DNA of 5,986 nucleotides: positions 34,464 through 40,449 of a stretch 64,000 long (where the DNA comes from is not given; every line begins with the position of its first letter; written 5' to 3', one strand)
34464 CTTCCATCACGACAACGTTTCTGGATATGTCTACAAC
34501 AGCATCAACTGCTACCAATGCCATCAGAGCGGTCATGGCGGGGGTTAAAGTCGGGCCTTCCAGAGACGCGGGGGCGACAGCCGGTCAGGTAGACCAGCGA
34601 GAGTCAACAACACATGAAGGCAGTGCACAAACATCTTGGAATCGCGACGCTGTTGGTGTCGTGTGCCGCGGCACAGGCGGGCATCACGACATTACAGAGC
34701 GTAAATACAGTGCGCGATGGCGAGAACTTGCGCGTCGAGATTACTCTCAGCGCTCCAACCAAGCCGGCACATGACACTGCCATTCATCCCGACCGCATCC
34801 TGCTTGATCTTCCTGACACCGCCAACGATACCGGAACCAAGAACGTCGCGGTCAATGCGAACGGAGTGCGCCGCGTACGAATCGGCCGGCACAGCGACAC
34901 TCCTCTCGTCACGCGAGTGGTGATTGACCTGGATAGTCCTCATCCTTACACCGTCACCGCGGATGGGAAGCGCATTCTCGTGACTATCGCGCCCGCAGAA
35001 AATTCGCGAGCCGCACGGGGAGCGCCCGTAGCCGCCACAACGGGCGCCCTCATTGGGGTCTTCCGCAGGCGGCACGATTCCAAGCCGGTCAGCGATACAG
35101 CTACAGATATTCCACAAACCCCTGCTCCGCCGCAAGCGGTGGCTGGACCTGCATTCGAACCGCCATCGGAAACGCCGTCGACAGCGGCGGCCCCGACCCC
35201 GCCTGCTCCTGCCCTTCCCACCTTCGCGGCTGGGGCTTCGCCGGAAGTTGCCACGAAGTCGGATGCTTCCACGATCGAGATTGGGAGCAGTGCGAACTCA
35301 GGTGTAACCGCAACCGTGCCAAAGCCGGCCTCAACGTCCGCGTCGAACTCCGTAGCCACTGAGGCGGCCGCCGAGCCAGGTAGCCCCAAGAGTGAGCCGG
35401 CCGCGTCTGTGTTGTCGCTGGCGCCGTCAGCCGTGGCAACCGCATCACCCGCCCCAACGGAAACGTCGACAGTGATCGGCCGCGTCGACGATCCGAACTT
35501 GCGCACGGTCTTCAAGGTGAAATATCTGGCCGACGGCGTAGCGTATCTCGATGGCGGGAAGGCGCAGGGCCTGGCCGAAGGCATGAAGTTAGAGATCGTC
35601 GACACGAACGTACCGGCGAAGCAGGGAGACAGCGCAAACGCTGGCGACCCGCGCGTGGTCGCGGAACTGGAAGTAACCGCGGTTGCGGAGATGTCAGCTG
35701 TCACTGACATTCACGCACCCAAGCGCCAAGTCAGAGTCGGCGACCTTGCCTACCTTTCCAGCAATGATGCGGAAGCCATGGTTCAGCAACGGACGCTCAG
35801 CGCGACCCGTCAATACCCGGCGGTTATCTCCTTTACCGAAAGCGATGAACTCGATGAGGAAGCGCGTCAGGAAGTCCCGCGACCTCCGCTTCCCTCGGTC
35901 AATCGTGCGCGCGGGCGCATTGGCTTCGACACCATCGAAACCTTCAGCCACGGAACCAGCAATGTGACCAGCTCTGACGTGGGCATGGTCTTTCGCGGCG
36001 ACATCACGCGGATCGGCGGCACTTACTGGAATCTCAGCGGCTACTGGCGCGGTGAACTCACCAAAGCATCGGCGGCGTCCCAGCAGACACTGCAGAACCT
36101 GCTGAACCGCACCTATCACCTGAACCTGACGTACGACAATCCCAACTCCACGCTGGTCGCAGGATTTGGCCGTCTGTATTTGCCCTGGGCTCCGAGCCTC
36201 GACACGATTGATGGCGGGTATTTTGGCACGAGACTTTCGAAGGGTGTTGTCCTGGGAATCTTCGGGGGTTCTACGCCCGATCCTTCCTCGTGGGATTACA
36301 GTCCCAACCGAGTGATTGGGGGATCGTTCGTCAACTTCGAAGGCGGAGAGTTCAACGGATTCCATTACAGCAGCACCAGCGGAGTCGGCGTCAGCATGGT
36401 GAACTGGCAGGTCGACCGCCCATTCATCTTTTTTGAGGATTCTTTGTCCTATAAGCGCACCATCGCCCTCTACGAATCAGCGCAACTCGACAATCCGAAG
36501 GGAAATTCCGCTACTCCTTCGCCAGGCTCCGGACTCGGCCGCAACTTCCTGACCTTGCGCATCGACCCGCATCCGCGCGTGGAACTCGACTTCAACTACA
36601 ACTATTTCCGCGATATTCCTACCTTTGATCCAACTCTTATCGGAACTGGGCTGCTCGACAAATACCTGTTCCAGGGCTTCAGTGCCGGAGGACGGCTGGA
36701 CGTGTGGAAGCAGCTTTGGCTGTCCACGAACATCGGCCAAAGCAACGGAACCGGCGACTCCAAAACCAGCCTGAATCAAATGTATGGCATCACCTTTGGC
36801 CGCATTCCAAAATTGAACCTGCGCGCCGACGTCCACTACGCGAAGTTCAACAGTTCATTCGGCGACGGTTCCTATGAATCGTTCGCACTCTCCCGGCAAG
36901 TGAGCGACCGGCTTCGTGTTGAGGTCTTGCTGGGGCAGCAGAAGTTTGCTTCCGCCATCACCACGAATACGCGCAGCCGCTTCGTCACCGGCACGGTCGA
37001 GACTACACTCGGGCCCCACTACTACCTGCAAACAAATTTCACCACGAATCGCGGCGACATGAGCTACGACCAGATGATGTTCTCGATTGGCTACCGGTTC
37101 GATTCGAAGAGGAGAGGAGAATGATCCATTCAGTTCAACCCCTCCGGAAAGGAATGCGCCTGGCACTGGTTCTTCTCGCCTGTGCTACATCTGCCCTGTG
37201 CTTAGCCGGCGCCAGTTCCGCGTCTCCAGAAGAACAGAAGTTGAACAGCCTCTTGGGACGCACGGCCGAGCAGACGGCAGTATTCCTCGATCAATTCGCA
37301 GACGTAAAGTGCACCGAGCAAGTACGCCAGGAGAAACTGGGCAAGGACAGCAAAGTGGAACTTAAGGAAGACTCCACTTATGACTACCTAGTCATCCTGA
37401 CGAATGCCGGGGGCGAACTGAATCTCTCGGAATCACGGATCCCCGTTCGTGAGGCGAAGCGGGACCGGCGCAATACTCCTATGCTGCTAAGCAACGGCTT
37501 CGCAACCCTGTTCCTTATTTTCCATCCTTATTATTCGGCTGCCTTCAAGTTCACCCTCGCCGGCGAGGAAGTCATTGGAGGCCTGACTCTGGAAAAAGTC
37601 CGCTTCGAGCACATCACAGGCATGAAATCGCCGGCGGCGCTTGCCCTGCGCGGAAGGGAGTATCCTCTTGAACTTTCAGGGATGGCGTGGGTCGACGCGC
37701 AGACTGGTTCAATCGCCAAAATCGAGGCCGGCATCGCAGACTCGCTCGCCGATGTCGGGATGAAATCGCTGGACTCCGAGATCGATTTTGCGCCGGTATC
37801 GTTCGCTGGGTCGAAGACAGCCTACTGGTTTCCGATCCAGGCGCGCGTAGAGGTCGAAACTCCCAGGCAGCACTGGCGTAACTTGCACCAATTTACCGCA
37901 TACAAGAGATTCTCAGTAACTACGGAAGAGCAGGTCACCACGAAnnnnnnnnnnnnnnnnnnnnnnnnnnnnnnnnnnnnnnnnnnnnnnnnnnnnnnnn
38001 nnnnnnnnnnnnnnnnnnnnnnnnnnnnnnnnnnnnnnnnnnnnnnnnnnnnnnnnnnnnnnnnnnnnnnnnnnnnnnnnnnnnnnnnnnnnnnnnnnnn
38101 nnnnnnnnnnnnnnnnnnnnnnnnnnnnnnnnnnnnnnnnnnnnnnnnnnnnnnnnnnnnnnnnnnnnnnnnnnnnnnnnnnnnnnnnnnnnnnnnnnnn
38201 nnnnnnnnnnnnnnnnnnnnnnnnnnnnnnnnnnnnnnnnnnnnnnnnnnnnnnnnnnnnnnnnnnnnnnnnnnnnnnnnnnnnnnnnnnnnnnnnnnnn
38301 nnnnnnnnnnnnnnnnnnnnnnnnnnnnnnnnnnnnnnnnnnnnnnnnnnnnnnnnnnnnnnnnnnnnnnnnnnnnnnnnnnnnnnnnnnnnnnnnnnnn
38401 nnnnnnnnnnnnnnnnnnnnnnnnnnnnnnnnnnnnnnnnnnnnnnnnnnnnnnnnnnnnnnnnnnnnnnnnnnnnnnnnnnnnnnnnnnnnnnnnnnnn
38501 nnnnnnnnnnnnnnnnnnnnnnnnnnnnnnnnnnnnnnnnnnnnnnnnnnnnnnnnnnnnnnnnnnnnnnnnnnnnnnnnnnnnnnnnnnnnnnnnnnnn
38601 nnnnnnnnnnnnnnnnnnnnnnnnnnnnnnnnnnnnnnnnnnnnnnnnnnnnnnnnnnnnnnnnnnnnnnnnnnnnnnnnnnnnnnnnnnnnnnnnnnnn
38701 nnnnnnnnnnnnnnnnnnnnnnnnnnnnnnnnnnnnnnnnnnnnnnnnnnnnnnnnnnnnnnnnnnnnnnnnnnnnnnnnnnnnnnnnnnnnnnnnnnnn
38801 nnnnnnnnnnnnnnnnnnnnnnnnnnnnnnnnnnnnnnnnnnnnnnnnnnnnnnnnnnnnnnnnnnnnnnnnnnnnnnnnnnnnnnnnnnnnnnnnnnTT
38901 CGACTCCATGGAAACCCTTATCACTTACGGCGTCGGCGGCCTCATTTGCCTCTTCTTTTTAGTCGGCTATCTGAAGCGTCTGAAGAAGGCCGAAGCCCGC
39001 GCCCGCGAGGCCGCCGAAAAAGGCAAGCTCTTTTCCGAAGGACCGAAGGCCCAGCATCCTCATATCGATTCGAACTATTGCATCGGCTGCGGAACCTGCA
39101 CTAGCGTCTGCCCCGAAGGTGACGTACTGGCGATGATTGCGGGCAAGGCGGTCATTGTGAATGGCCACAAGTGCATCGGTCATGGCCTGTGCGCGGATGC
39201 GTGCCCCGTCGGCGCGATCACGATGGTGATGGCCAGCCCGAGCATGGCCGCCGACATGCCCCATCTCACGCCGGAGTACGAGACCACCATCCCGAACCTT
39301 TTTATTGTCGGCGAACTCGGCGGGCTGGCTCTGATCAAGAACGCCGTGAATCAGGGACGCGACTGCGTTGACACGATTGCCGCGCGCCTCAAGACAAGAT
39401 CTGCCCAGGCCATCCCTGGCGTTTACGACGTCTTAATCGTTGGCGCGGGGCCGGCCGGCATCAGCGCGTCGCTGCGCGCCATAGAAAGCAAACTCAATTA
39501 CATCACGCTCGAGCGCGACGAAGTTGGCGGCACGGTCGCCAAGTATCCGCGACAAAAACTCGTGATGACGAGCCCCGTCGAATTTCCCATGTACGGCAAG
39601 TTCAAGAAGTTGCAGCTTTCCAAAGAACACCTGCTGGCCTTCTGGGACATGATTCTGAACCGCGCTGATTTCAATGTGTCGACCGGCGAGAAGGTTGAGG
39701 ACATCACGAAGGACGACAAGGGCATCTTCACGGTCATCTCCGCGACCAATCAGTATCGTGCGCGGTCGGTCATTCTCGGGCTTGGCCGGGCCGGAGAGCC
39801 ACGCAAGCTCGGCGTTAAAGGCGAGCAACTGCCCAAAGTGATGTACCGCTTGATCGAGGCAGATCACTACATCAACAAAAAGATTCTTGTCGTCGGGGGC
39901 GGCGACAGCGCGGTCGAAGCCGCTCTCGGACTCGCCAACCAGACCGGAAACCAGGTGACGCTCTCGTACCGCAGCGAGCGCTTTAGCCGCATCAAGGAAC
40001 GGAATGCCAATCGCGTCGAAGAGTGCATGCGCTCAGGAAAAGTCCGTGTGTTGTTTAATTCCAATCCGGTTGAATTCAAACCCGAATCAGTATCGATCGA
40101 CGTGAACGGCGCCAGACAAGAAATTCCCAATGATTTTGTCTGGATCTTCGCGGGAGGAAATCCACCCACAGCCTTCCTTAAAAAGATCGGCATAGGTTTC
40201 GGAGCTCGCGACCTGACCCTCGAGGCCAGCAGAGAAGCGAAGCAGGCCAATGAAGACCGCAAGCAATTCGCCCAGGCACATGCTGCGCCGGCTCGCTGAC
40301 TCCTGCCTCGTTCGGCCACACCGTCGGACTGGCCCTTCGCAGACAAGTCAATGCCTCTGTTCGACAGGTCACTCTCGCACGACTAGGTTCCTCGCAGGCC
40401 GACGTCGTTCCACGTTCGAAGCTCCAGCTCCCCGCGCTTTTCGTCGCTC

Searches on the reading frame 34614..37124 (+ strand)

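Call 22: search_protein_families(library=pfam, proteins=[window:34614-37124:+], max_evalue=0.00001)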
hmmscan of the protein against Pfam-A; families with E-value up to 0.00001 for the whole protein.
window:34614-37124:+ (836 aa): 1 family
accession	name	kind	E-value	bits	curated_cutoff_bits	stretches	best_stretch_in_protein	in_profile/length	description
PF11741.13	AMIN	-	1.4e-13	51.2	20.5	1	31-124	3-100/101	AMIN domain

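Call 50: search_protein_families(library=ncbifam, proteins=[window:34614-37124:+], max_evalue=0.01)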
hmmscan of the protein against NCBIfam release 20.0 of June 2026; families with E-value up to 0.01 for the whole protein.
window:34614-37124:+ (836 aa): 0 families

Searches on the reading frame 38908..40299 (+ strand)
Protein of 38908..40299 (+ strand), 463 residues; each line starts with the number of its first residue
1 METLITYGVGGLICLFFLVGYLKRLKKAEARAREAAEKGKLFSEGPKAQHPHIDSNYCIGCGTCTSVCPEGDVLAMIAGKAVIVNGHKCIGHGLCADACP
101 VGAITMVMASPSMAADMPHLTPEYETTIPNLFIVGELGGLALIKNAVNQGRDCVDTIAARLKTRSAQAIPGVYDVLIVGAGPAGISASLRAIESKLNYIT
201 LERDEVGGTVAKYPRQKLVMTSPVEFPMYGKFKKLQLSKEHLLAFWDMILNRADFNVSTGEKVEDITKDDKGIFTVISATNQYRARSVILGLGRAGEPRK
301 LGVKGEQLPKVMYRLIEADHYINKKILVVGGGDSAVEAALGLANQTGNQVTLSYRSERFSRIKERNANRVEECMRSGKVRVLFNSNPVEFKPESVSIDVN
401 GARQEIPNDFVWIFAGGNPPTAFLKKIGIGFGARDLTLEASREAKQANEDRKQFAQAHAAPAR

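Call 4: search_protein_families(library=pfam, proteins=[window:38908-40299:+], max_evalue=0.01)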
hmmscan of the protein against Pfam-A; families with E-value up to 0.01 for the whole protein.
window:38908-40299:+ (463 aa): 29 families (the best 25 are shown)
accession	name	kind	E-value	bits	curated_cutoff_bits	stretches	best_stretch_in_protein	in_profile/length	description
PF13738.12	Pyr_redox_3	-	2.6e-44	152.2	30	1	176-429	1-279/305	Pyridine nucleotide-disulphide oxidoreductase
PF07992.20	Pyr_redox_2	-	1.8e-24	87.1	26.1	1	173-431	1-251/291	Pyridine nucleotide-disulphide oxidoreductase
PF13237.11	Fer4_10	-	1.3e-10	41.4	25.5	1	51-100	2-53/53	4Fe-4S dicluster domain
PF00037.32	Fer4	-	1.3e-10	41.1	21.1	2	52-71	2-21/24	4Fe-4S binding domain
PF12797.12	Fer4_2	-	1.7e-10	40.6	24.5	1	50-70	2-22/22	4Fe-4S binding domain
PF12837.12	Fer4_6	-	3e-10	40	25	1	50-71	1-22/24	4Fe-4S binding domain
PF00070.33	Pyr_redox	-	3.1e-10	40.9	22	1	325-394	1-70/82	Pyridine nucleotide-disulphide oxidoreductase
PF14697.11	Fer4_21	-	3.1e-10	40.5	35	1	52-106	2-59/59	4Fe-4S dicluster domain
PF12838.12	Fer4_7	-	4.2e-10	40.4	27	2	47-71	27-51/52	4Fe-4S dicluster domain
PF03486.20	HI0933_like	-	1.2e-07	31.9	50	0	239-304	108-173/244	HI0933-like protein Rossmann domain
PF13434.12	Lys_Orn_oxgnase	-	3.2e-07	30.2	21.3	1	256-364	111-230/339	L-lysine 6-monooxygenase/L-ornithine 5-monooxygenase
PF13484.11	Fer4_16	-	1e-06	29.8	30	0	54-70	49-65/66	4Fe-4S double cluster binding domain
PF13183.11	Fer4_8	-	2e-06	28.7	27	1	45-71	46-67/68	4Fe-4S dicluster domain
PF13187.11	Fer4_9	-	2.2e-06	28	27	1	57-104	1-52/52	4Fe-4S dicluster domain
PF12800.12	Fer4_4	-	8.8e-06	26.1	24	1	56-71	2-17/17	4Fe-4S binding domain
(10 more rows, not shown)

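Call 50: search_protein_families(library=ncbifam, proteins=[window:38908-40299:+], max_evalue=0.01)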
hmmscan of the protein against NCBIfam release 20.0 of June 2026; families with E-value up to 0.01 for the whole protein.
window:38908-40299:+ (463 aa): 138 families (the best 25 are shown)
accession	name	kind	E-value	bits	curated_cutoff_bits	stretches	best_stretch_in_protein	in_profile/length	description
TIGR04018.1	Bthiol_YpdA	hypoth_equivalog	2e-48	164.9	339.9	1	174-438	1-268/316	YpdA family putative bacillithiol disulfide reductase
TIGR01292.1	TRX_reduct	equivalog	6.3e-23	81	343.45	1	173-427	1-246/300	thioredoxin-disulfide reductase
NF040770.1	hetero_SS_HdrA2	exception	1e-17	63.6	1100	1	27-109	551-628/777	CoB-CoM heterodisulfide reductase HdrA2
TIGR03143.1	AhpF_homolog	hypoth_equivalog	1.3e-15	57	687.65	1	172-386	4-201/555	putative alkyl hydroperoxide reductase F subunit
NF009410.0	PRK12771.1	subfamily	1e-14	54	516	1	57-109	513-565/566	NAD(P)-binding protein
TIGR03140.1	AhpF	equivalog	6.4e-14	51.4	502.9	1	161-346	195-375/515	alkyl hydroperoxide reductase subunit F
TIGR01350.1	lipoamide_DH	equivalog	2.9e-12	46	408.8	1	173-209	2-38/461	dihydrolipoyl dehydrogenase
TIGR02053.1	MerA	equivalog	3.4e-11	42.8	454.45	1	173-428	1-279/465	mercury(II) reductase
TIGR02179.1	PorD_KorD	subfamily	4.1e-11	42.8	60.05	1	48-108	17-76/78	2-oxoacid:acceptor oxidoreductase, delta subunit, pyruvate/2-ketoisovalerate family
NF040864.1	HgcB_ferredoxin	equivalog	9.7e-11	41.4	99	1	53-106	11-63/93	mercury methylation ferredoxin HgcB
NF040505.1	ArsO_flavin_mono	equivalog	9.8e-11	41.7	425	1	173-343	1-180/346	ArsO family NAD(P)H-dependent flavin-containing monooxygenase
NF004776.0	PRK06116.1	equivalog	7.7e-10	38.3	480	1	323-417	167-262/450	glutathione-disulfide reductase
NF003585.0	PRK05249.1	equivalog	6.8e-09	34.9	465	1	173-211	7-46/464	Si-specific NAD(P)(+) transhydrogenase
NF040684.1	PorD_Arch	equivalog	8.5e-09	35.4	120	1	49-108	25-83/85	pyruvate synthase subunit PorD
TIGR04046.1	MSMEG_0569_nitr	hypoth_equivalog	1.2e-08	34.3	498.35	1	173-354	1-191/400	MSMEG_0569 family flavin-dependent oxidoreductase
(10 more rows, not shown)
